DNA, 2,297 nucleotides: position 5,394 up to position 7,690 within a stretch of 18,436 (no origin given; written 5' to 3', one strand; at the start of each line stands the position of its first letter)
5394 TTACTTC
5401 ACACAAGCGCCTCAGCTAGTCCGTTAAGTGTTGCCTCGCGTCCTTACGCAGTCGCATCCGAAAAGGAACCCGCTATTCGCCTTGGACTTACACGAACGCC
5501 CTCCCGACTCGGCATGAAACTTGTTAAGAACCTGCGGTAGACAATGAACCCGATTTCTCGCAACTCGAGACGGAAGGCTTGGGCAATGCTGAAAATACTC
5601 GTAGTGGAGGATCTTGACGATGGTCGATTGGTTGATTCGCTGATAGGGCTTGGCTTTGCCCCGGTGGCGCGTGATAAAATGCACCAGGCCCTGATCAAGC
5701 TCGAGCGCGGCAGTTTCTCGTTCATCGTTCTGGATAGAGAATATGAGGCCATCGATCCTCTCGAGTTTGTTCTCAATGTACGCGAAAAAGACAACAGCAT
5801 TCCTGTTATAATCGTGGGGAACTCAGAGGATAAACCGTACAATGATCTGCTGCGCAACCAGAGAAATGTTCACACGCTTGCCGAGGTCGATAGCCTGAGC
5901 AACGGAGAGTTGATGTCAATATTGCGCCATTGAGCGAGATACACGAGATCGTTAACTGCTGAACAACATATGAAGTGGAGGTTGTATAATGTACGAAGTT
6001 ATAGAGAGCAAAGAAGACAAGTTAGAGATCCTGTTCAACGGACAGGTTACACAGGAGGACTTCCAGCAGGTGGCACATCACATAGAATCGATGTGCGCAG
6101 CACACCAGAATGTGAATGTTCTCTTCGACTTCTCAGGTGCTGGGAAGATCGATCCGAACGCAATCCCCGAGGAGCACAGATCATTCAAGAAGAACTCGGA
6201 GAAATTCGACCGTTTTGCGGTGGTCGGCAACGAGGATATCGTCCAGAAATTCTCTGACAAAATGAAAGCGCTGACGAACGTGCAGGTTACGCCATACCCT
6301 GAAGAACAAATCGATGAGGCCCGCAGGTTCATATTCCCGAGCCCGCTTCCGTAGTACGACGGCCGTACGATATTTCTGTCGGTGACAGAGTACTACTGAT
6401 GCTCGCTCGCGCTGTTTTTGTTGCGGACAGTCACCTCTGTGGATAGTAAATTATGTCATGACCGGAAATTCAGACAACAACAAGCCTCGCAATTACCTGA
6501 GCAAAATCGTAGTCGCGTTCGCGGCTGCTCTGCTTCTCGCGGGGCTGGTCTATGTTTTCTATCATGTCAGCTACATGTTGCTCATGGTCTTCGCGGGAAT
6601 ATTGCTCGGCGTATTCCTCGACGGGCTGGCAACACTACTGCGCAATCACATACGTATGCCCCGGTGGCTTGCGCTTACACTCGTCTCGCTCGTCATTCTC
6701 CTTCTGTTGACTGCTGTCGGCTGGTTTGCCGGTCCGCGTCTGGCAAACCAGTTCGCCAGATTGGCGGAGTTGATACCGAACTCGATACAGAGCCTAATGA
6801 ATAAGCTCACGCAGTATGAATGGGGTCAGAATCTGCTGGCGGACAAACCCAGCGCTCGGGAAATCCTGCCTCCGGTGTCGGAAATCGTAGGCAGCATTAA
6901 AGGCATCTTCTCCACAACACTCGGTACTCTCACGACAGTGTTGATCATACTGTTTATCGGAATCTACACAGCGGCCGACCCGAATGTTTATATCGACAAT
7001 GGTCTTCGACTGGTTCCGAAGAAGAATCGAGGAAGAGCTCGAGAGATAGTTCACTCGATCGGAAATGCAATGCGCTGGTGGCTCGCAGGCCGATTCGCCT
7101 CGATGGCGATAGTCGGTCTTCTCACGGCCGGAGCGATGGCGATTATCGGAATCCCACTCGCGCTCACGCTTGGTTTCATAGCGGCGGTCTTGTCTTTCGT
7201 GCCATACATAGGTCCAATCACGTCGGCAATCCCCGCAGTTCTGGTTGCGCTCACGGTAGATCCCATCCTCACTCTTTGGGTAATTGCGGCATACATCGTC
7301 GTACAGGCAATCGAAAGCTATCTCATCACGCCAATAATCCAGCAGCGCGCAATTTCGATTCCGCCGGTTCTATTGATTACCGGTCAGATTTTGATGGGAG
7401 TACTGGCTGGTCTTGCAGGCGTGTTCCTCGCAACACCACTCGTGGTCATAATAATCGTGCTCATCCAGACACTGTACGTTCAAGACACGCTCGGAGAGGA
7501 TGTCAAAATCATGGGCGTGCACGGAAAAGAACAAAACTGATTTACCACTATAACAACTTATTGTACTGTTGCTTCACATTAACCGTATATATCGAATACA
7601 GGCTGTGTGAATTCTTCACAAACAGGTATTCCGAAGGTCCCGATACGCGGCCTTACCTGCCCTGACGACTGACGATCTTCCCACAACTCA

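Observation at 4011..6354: Sigma-54 activator with a dead receiver domain, followed by an orphan atypical receiver and a STAS/SpoIIAA-like protein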

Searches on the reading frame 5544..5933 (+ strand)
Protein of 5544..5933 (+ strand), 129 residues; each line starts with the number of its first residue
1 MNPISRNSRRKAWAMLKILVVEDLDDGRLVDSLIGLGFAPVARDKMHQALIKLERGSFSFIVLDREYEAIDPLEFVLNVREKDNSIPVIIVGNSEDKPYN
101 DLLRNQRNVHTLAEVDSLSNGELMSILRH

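Call 5: search_protein_families(library=pfam, proteins=[window:5544-5933:+], max_evalue=0.01)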
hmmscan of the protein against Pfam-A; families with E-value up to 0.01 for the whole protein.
window:5544-5933:+ (129 aa): 1 family
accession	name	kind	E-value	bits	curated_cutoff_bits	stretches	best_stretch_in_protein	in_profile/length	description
PF00072.30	Response_reg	-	0.00051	20.6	30.2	1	36-99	21-84/111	Response regulator receiver domain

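Call 44: list_cluster_members(proteins=[P0001, window:5586-5930:+, window:5544-5930:+, window:5989-6351:+, window:1185-2168:+, window:16562-17362:+])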
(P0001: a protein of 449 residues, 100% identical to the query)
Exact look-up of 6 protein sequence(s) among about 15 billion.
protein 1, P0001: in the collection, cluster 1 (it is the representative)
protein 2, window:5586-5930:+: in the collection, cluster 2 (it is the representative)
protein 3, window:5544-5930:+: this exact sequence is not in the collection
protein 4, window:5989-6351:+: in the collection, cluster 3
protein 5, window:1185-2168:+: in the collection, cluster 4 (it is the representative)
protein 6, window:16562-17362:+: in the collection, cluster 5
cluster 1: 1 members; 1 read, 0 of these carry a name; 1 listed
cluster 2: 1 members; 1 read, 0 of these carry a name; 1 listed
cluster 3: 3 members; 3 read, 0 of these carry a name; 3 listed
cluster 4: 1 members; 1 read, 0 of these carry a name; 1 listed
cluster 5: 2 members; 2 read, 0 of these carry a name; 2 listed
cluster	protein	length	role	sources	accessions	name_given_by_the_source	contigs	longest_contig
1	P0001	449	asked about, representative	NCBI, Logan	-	-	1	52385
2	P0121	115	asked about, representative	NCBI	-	-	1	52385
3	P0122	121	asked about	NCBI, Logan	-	-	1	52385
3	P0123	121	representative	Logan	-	-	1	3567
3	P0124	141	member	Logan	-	-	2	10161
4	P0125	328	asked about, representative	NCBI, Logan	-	-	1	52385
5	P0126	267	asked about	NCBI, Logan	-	-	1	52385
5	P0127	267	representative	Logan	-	-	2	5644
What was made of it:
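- Tried and rejected: Cluster members carry no names (call 44).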

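Call 45: find_homologous_proteins(query=window:5586-5930:+, max_evalue=0.001)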
Query window:5586-5930:+ (115 aa): 2 proteins with E <= 0.001 among 9 candidates.
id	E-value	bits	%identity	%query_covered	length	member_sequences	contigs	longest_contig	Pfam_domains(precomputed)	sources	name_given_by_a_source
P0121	2.0e-66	239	100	100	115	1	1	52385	-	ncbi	-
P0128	3.7e-60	219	89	100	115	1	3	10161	-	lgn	-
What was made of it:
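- Tried and rejected: A single-sequence search with sREC found only a near-identical relative (call 45).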

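Call 48: find_homologous_proteins(query=A4, max_evalue=0.001)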
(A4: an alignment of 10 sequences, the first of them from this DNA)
Query A4 (10 sequences) (115 aa, profile of the alignment): 24 proteins with E <= 0.001 among 2458 candidates.
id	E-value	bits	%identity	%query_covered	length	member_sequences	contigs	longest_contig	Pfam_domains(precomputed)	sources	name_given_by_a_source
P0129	4.3e-36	142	30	67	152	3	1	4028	-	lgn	-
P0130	2.7e-34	136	32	63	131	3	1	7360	-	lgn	-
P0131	1.2e-32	131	28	64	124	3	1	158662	-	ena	-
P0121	1.6e-32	130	100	100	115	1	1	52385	-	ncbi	-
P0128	6.0e-32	128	89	100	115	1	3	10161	-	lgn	-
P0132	8.3e-32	128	37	63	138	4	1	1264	-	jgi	-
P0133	9.5e-32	128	38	46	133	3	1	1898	-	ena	-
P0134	3.3e-31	126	33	58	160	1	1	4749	-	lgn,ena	-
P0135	7.0e-31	125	29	88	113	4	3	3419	-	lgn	-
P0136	1.3e-30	124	29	69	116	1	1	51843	-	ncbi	-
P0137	5.9e-30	122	26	99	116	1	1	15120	-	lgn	-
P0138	9.7e-28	115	24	97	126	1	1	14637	-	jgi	jgi:DNA-binding NtrC family response regulator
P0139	2.9e-26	110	22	98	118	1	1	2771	-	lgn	-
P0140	6.9e-25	105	23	63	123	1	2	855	-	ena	-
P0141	2.1e-24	104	36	87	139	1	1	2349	-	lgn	-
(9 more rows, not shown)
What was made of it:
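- Tried and rejected: The profile search found 24 proteins (call 48).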

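Call 62: search_protein_families(library=ncbifam, proteins=[window:5586-5933:+], max_evalue=0.001)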
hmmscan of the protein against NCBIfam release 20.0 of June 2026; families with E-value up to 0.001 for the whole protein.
window:5586-5933:+ (115 aa): 3 families
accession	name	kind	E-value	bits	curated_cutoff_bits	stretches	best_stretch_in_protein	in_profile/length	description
NF007901.0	PRK10610.1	equivalog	7.8e-06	26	189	1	2-80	6-89/129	chemotaxis response regulator CheY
NF007928.2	PRK10643.1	equivalog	7.5e-05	22.5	330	1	2-78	1-79/216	two-component system response regulator PmrA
NF052313.1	T9SS_RR_PorX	equivalog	0.00092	18.1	300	0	31-83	32-84/513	T9SS response regulator signal transducer PorX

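Call 66: find_encoding_contigs(protein=P0128, flank=10000, max_places=2)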
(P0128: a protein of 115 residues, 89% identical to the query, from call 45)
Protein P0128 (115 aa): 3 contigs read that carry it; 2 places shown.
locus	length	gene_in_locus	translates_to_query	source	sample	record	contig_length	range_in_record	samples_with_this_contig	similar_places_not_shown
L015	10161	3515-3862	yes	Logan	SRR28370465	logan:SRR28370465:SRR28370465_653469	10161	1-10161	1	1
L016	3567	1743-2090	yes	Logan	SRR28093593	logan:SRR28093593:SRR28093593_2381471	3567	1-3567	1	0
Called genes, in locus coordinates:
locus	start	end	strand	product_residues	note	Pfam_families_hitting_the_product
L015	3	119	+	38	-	?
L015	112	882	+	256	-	PF00106:adh_short, PF08659:KR, PF23441:SDR, PF13561:adh_short_C2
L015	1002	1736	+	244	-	PF01904:DUF72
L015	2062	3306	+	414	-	PF00158:Sigma54_activat, PF14532:Sigma54_activ_2, PF07724:AAA_2 (weak), PF07728:AAA_5 (weak), PF25601:AAA_lid_14, PF02954:HTH_8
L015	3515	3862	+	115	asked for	-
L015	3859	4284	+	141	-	PF11964:SpoIIAA-like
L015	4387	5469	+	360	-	PF01594:AI-2E_transport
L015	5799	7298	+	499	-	PF04972:BON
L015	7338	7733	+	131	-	-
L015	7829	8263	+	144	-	PF00571:CBS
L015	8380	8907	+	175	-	PF01965:DJ-1_PfpI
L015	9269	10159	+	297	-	?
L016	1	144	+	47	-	?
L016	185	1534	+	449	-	PF00072:Response_reg, PF00158:Sigma54_activat, PF14532:Sigma54_activ_2, PF07724:AAA_2 (weak), PF07728:AAA_5 (weak), PF25601:AAA_lid_14, PF02954:HTH_8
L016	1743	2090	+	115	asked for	-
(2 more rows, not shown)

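Call 85: search_protein_families(library=pfam, proteins=[L019:19-1917:+, L019:4473-5741:+, L019:5755-7113:+], max_evalue=0.001)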
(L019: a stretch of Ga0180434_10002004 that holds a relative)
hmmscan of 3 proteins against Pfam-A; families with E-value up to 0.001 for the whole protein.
L019:19-1917:+ (632 aa): 3 families
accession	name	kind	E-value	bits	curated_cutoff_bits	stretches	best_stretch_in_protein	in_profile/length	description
PF00884.28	Sulfatase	-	1.2e-42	146.7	25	1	230-506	2-300/301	Sulfatase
PF01663.27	Phosphodiest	-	3.8e-05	23.9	23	0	241-291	9-58/342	Type I phosphodiesterase / nucleotide pyrophosphatase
PF16347.10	SGSH_C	-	0.00021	21.9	29.3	1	454-510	1-56/154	N-sulphoglucosamine sulphohydrolase, C-terminal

L019:4473-5741:+ (422 aa): 1 family
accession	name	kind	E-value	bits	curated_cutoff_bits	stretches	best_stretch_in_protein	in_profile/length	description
PF00171.27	Aldedh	-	1.7e-19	70.1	23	2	104-267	118-283/461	Aldehyde dehydrogenase family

L019:5755-7113:+ (452 aa): 1 family
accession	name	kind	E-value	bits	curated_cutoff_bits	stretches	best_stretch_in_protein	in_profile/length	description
PF04107.18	GCS2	-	6.8e-07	29.4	21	1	90-218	44-166/291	Glutamate-cysteine ligase family 2(GCS2)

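Call 86: search_protein_families(library=ncbifam, proteins=[L019:4473-5741:+, L019:5755-7113:+], max_evalue=0.00001)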
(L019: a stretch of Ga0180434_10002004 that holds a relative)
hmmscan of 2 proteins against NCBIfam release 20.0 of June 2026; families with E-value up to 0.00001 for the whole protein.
L019:4473-5741:+ (422 aa): 22 families
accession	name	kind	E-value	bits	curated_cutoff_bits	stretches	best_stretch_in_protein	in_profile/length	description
NF001221.0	PRK00197.1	equivalog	1.4e-157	524.7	289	1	3-410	7-416/418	glutamate-5-semialdehyde dehydrogenase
TIGR00407.1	proA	equivalog_domain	8.1e-130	433.2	317.45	1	10-401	1-398/398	glutamate-5-semialdehyde dehydrogenase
TIGR01092.1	P5CS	equivalog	8.3e-103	344.9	796.75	1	4-412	289-696/715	delta l-pyrroline-5-carboxylate synthetase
NF052305.1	DioxValDhHalo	equivalog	4.2e-16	58.9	750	2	108-268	137-299/483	2,5-dioxovalerate dehydrogenase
NF010378.0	PRK13805.1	equivalog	2.3e-14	52.2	951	1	107-270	105-270/872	bifunctional acetaldehyde-CoA/alcohol dehydrogenase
TIGR02518.1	EutH_ACDH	equivalog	2.6e-14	52.9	620.1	1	105-284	97-275/488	acetaldehyde dehydrogenase (acetylating)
NF040648.1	lactal_redase_Meth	equivalog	1.1e-11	44.5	650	0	109-266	126-287/463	lactaldehyde dehydrogenase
TIGR01804.1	BADH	equivalog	4.1e-09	35.4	668.6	0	109-265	130-288/467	betaine-aldehyde dehydrogenase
NF009725.0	PRK13252.1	equivalog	4.9e-08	31.8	593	0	110-265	140-296/488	betaine-aldehyde dehydrogenase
NF006915.0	PRK09406.1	equivalog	6.2e-08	31.9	730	0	291-366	347-421/457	NADP-dependent succinic semialdehyde dehydrogenase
NF042993.1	AlphKGSA_gudD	equivalog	8.8e-08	31.3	770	0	109-214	137-240/481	alpha-ketoglutaric semialdehyde dehydrogenase GucD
TIGR03250.1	PhnAcAld_DH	equivalog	1.1e-07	30.9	635.65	0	162-266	187-293/472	phosphonoacetaldehyde dehydrogenase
NF006916.0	PRK09407.1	equivalog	1.5e-07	30.4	521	0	110-191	154-233/526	succinic semialdehyde dehydrogenase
NF045736.1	PaDhStyDRhodo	equivalog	3.1e-07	29.3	800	0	108-269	139-302/479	phenylacetaldehyde dehydrogenase StyD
TIGR01722.1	MMSDH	subfamily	3.6e-07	29.2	448.5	0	106-192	130-214/477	CoA-acylating methylmalonate-semialdehyde dehydrogenase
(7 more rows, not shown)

L019:5755-7113:+ (452 aa): 4 families
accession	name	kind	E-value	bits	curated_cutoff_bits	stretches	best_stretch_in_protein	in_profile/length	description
NF010041.0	PRK13517.1-1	subfamily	1.1e-15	57.7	332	1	87-261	47-204/368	glutamate--cysteine ligase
TIGR02050.1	gshA_cyan_rel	subfamily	1.4e-12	47.6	176.4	1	91-262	45-200/287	YbdK family carboxylate-amine ligase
NF010039.0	PRK13515.1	equivalog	3e-09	36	371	0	91-262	55-210/378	carboxylate-amine ligase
NF010043.0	PRK13517.1-3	equivalog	3.4e-07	29.5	409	0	105-218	73-176/381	glutamate--cysteine ligase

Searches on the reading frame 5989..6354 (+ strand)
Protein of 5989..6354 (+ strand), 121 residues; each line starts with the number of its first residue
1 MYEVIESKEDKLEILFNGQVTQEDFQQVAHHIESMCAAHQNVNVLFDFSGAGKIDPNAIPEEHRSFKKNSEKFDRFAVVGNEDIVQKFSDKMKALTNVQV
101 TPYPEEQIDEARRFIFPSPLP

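Call 5: search_protein_families(library=pfam, proteins=[window:5989-6354:+], max_evalue=0.01)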
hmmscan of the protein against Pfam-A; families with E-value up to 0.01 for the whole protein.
window:5989-6354:+ (121 aa): 1 family
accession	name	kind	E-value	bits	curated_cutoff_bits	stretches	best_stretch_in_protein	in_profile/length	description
PF11964.13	SpoIIAA-like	-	1.1e-16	61.9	25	1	12-115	2-105/106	SpoIIAA-like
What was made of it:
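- Checked: 5989-6354 matches PF11964 SpoIIAA-like at 61.9 bits (call 5).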

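Call 60: search_solved_structures(query=window:5989-6351:+, max_evalue=1, show_alignments=1)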
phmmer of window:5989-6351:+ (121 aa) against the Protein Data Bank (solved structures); distinct sequences matched with E-value up to 1: 4.
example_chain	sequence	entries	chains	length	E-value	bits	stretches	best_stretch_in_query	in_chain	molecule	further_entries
2q3l_A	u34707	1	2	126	0.096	16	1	6-87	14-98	Uncharacterized protein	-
7bgf_A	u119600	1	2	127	0.14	15.5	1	11-76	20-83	DNA endonuclease RBBP8,CtIP/RBBP8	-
6z1p_BQ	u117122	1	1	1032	0.24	14.8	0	6-33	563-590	mS85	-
1i11_A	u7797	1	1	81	0.94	12.8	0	74-113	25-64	TRANSCRIPTION FACTOR SOX-5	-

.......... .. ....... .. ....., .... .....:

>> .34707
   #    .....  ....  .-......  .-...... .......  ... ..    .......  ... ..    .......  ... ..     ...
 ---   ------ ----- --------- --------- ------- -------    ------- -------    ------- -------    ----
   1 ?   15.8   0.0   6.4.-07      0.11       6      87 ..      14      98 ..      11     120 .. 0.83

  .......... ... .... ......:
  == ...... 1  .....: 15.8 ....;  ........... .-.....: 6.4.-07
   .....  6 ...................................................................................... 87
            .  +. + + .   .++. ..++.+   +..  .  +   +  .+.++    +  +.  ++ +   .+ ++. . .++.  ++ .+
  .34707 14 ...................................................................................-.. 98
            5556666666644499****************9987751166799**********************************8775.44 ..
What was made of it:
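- Its only PDB relative is an uncharacterised protein, at E = 0.096 (call 60).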

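Call 62: search_protein_families(library=ncbifam, proteins=[window:5989-6354:+], max_evalue=0.001)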
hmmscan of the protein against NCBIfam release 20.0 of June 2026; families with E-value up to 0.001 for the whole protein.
window:5989-6354:+ (121 aa): 0 families

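Call 85: search_protein_families(library=pfam, proteins=[L019:19-1917:+, L019:4473-5741:+, L019:5755-7113:+], max_evalue=0.001)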
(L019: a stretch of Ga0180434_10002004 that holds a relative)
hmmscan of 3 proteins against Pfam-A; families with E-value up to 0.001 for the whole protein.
L019:19-1917:+ (632 aa): 3 families
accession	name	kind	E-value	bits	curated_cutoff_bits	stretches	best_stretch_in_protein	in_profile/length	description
PF00884.28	Sulfatase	-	1.2e-42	146.7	25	1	230-506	2-300/301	Sulfatase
PF01663.27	Phosphodiest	-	3.8e-05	23.9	23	0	241-291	9-58/342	Type I phosphodiesterase / nucleotide pyrophosphatase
PF16347.10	SGSH_C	-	0.00021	21.9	29.3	1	454-510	1-56/154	N-sulphoglucosamine sulphohydrolase, C-terminal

L019:4473-5741:+ (422 aa): 1 family
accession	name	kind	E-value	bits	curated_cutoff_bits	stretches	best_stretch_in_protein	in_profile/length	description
PF00171.27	Aldedh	-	1.7e-19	70.1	23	2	104-267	118-283/461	Aldehyde dehydrogenase family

L019:5755-7113:+ (452 aa): 1 family
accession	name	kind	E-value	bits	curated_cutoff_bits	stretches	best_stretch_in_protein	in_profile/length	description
PF04107.18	GCS2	-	6.8e-07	29.4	21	1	90-218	44-166/291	Glutamate-cysteine ligase family 2(GCS2)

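Call 86: search_protein_families(library=ncbifam, proteins=[L019:4473-5741:+, L019:5755-7113:+], max_evalue=0.00001)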
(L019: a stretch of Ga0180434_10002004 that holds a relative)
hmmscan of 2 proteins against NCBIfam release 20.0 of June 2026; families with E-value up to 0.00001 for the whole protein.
L019:4473-5741:+ (422 aa): 22 families
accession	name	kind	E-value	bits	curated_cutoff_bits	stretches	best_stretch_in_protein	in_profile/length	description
NF001221.0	PRK00197.1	equivalog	1.4e-157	524.7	289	1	3-410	7-416/418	glutamate-5-semialdehyde dehydrogenase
TIGR00407.1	proA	equivalog_domain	8.1e-130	433.2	317.45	1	10-401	1-398/398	glutamate-5-semialdehyde dehydrogenase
TIGR01092.1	P5CS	equivalog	8.3e-103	344.9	796.75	1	4-412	289-696/715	delta l-pyrroline-5-carboxylate synthetase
NF052305.1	DioxValDhHalo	equivalog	4.2e-16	58.9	750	2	108-268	137-299/483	2,5-dioxovalerate dehydrogenase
NF010378.0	PRK13805.1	equivalog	2.3e-14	52.2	951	1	107-270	105-270/872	bifunctional acetaldehyde-CoA/alcohol dehydrogenase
TIGR02518.1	EutH_ACDH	equivalog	2.6e-14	52.9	620.1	1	105-284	97-275/488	acetaldehyde dehydrogenase (acetylating)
NF040648.1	lactal_redase_Meth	equivalog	1.1e-11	44.5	650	0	109-266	126-287/463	lactaldehyde dehydrogenase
TIGR01804.1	BADH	equivalog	4.1e-09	35.4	668.6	0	109-265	130-288/467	betaine-aldehyde dehydrogenase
NF009725.0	PRK13252.1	equivalog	4.9e-08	31.8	593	0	110-265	140-296/488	betaine-aldehyde dehydrogenase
NF006915.0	PRK09406.1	equivalog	6.2e-08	31.9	730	0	291-366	347-421/457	NADP-dependent succinic semialdehyde dehydrogenase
NF042993.1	AlphKGSA_gudD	equivalog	8.8e-08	31.3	770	0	109-214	137-240/481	alpha-ketoglutaric semialdehyde dehydrogenase GucD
TIGR03250.1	PhnAcAld_DH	equivalog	1.1e-07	30.9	635.65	0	162-266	187-293/472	phosphonoacetaldehyde dehydrogenase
NF006916.0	PRK09407.1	equivalog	1.5e-07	30.4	521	0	110-191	154-233/526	succinic semialdehyde dehydrogenase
NF045736.1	PaDhStyDRhodo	equivalog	3.1e-07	29.3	800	0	108-269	139-302/479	phenylacetaldehyde dehydrogenase StyD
TIGR01722.1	MMSDH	subfamily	3.6e-07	29.2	448.5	0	106-192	130-214/477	CoA-acylating methylmalonate-semialdehyde dehydrogenase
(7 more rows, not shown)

L019:5755-7113:+ (452 aa): 4 families
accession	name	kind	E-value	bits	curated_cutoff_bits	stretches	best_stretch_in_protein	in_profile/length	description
NF010041.0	PRK13517.1-1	subfamily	1.1e-15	57.7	332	1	87-261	47-204/368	glutamate--cysteine ligase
TIGR02050.1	gshA_cyan_rel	subfamily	1.4e-12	47.6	176.4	1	91-262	45-200/287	YbdK family carboxylate-amine ligase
NF010039.0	PRK13515.1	equivalog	3e-09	36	371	0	91-262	55-210/378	carboxylate-amine ligase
NF010043.0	PRK13517.1-3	equivalog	3.4e-07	29.5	409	0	105-218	73-176/381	glutamate--cysteine ligase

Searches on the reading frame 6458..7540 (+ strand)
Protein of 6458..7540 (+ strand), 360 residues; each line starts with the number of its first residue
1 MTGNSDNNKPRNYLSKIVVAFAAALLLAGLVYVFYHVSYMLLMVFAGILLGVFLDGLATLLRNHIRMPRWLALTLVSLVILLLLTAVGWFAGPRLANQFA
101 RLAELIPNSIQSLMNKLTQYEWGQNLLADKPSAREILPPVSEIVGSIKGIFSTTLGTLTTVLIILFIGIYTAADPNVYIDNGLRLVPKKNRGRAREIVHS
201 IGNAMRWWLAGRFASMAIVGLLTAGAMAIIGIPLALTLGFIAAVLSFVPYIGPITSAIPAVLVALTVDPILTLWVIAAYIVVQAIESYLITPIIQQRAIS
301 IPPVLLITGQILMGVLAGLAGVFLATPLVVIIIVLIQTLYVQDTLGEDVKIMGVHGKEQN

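Call 5: search_protein_families(library=pfam, proteins=[window:6458-7540:+], max_evalue=0.01)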
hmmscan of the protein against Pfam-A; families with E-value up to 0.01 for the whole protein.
window:6458-7540:+ (360 aa): 1 family
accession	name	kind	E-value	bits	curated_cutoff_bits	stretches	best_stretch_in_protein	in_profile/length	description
PF01594.21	AI-2E_transport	-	2.3e-48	165.5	34.3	1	21-339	4-326/327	AI-2E family transporter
